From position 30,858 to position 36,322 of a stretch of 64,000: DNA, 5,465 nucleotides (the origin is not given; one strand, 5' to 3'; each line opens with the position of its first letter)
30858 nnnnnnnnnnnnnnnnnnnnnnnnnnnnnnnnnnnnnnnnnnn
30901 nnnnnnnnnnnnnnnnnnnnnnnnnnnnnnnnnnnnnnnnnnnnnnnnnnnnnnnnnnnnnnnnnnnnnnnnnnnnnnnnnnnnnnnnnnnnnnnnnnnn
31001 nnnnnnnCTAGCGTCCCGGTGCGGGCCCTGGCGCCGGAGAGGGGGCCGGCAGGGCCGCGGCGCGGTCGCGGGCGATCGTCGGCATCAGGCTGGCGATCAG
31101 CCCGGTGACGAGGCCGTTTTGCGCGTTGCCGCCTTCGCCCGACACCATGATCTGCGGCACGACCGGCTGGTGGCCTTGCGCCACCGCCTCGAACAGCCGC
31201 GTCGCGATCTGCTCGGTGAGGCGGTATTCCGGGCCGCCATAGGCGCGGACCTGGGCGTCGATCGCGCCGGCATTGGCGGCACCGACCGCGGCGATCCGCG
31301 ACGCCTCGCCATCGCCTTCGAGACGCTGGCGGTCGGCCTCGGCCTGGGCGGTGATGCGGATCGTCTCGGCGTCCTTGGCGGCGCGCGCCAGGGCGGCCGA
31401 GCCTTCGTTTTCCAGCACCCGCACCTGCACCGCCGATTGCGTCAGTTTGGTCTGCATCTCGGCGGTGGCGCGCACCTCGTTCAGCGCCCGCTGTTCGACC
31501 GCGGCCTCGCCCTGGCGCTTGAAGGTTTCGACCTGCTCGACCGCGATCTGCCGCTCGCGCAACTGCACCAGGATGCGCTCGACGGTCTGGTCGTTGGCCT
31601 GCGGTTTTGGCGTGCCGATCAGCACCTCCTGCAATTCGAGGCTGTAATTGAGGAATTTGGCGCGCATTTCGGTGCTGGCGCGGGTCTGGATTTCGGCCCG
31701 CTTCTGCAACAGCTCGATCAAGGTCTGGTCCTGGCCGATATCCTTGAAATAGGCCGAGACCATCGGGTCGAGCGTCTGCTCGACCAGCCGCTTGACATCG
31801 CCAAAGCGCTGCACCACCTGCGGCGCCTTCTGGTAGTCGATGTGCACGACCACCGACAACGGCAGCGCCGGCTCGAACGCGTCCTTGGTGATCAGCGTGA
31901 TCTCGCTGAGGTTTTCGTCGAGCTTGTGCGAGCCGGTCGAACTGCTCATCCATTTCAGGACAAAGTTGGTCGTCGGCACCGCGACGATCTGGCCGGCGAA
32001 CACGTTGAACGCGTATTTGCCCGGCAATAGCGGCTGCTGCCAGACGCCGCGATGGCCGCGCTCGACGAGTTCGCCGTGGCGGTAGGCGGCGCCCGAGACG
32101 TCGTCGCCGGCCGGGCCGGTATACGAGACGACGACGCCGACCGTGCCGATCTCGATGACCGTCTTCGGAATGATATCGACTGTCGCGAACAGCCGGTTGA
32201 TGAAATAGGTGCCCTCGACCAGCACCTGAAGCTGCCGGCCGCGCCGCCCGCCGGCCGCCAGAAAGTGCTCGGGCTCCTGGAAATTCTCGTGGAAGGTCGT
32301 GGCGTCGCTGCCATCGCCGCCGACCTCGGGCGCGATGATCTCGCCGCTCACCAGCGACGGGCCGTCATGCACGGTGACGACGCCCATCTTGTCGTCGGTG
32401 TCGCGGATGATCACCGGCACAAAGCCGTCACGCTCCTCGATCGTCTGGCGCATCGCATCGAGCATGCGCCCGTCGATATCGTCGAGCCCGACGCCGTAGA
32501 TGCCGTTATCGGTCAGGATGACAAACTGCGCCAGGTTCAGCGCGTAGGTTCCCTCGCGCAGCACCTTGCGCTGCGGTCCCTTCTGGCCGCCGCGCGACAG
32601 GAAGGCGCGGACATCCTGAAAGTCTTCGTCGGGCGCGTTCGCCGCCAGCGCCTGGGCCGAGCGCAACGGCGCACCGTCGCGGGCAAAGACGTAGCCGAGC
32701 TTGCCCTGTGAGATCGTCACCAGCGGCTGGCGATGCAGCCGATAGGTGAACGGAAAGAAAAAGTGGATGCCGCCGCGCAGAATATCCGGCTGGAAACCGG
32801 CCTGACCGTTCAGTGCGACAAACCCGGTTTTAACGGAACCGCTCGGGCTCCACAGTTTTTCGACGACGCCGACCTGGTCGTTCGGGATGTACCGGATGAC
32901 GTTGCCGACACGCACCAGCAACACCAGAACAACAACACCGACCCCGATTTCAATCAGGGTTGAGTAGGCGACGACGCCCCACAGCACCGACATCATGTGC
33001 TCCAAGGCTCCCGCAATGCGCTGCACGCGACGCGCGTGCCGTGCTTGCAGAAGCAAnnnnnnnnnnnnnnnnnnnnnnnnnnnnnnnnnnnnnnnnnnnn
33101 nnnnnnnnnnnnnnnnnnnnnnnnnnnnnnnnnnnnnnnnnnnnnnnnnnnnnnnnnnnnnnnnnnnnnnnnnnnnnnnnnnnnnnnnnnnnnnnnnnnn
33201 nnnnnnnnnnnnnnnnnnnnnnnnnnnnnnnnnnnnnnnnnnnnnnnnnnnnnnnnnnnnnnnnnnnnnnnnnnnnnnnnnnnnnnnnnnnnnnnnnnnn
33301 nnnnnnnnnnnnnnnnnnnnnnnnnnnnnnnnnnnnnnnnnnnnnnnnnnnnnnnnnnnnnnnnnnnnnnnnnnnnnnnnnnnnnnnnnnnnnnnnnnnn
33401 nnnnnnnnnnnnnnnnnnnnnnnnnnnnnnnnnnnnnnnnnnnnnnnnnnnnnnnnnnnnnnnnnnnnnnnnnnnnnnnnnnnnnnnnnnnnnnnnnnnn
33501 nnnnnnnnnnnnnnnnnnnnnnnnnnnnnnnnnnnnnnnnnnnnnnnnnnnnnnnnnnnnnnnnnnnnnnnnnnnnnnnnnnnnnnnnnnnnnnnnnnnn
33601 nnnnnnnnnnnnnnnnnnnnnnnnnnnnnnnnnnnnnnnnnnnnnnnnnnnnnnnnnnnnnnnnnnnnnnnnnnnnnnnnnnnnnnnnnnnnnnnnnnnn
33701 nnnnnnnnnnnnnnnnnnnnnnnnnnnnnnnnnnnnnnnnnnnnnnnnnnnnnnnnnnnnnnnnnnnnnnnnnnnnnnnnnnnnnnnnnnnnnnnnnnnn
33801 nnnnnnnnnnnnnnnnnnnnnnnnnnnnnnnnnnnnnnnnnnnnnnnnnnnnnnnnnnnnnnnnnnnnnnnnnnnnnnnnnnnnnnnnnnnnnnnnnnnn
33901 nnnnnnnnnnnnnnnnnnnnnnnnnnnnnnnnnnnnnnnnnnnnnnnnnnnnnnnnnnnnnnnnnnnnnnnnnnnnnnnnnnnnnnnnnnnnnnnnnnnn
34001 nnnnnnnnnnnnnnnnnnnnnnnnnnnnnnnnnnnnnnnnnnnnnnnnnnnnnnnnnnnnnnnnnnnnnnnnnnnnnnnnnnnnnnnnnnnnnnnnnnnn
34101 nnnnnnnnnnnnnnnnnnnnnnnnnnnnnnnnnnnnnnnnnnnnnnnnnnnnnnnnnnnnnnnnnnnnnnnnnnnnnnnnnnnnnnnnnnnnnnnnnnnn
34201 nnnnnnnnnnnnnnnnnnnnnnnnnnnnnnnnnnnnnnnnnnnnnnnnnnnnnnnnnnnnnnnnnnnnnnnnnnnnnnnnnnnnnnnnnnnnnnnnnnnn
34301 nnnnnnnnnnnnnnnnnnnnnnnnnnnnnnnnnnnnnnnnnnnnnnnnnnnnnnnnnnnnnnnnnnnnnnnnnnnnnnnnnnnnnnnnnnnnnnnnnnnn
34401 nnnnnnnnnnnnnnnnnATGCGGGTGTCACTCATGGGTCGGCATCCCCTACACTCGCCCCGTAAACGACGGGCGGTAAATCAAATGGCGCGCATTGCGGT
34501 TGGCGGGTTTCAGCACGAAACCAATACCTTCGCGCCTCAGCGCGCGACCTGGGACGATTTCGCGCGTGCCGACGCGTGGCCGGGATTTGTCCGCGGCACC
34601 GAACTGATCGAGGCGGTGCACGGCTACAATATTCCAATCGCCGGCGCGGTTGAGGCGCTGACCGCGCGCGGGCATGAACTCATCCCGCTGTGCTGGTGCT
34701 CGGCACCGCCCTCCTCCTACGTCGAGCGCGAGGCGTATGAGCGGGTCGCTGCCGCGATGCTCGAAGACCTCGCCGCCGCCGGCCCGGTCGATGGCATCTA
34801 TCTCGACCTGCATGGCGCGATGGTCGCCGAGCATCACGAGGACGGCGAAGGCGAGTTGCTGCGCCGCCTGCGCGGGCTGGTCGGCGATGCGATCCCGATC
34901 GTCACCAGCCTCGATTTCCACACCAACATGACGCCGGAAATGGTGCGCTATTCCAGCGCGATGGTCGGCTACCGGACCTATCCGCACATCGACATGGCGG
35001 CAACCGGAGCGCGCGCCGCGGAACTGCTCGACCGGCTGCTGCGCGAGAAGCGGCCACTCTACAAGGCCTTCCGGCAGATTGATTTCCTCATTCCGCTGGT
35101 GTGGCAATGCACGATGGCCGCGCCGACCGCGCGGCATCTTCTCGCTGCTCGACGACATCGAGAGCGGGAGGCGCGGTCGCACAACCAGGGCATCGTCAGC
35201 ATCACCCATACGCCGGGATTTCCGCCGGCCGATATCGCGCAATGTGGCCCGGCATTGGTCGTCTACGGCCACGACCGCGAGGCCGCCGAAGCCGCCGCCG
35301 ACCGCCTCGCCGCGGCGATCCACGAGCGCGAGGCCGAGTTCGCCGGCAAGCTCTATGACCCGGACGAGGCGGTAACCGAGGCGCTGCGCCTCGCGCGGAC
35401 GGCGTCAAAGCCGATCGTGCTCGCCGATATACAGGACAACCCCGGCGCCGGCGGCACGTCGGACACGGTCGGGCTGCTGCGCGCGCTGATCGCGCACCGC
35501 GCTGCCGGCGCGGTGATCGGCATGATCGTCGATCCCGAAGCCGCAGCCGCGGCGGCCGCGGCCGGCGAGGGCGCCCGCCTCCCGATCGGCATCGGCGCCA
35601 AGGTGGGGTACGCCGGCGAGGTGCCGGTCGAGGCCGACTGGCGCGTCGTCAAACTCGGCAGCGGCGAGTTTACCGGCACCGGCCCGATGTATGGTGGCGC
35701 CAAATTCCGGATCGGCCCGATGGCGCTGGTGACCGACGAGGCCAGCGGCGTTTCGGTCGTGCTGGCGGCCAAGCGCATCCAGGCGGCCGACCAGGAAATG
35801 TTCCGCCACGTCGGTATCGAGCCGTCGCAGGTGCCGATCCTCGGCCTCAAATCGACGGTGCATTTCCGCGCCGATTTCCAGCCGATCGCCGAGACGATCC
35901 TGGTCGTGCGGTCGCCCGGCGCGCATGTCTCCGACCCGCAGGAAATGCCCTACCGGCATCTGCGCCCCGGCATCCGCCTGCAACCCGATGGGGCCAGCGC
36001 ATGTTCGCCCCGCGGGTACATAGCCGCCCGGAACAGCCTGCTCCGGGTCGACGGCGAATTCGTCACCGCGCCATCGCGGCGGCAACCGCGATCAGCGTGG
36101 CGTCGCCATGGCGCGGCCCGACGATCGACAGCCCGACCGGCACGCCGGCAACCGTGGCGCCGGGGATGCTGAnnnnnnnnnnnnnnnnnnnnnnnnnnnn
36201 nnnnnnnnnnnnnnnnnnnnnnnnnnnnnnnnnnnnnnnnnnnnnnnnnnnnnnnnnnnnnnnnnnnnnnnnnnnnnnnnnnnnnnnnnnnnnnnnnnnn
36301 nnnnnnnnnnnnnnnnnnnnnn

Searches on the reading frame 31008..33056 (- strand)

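Call 36: search_protein_families(library=pfam, proteins=[window:31008-33056:-], max_evalue=0.00001)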
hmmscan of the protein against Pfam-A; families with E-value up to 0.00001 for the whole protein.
window:31008-33056:- (682 aa): 1 family
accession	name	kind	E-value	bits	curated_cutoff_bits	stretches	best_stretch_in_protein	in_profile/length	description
PF01145.31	Band_7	-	1.6e-17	64.5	23.6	1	332-510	19-173/176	SPFH domain / Band 7 family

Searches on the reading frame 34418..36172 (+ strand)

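Call 11: search_protein_families(library=pfam, proteins=[window:34418-36172:+], max_evalue=0.001)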
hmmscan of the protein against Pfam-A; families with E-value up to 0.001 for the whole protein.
window:34418-36172:+ (584 aa): 2 families
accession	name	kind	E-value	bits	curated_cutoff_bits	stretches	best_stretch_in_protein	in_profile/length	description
PF07364.17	DUF1485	-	2.6e-96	322.7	22.8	1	25-323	1-290/290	Metallopeptidase family M81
PF07171.17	MlrC_C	-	2.1e-55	188.2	27.2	1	335-514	1-178/178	MlrC C-terminus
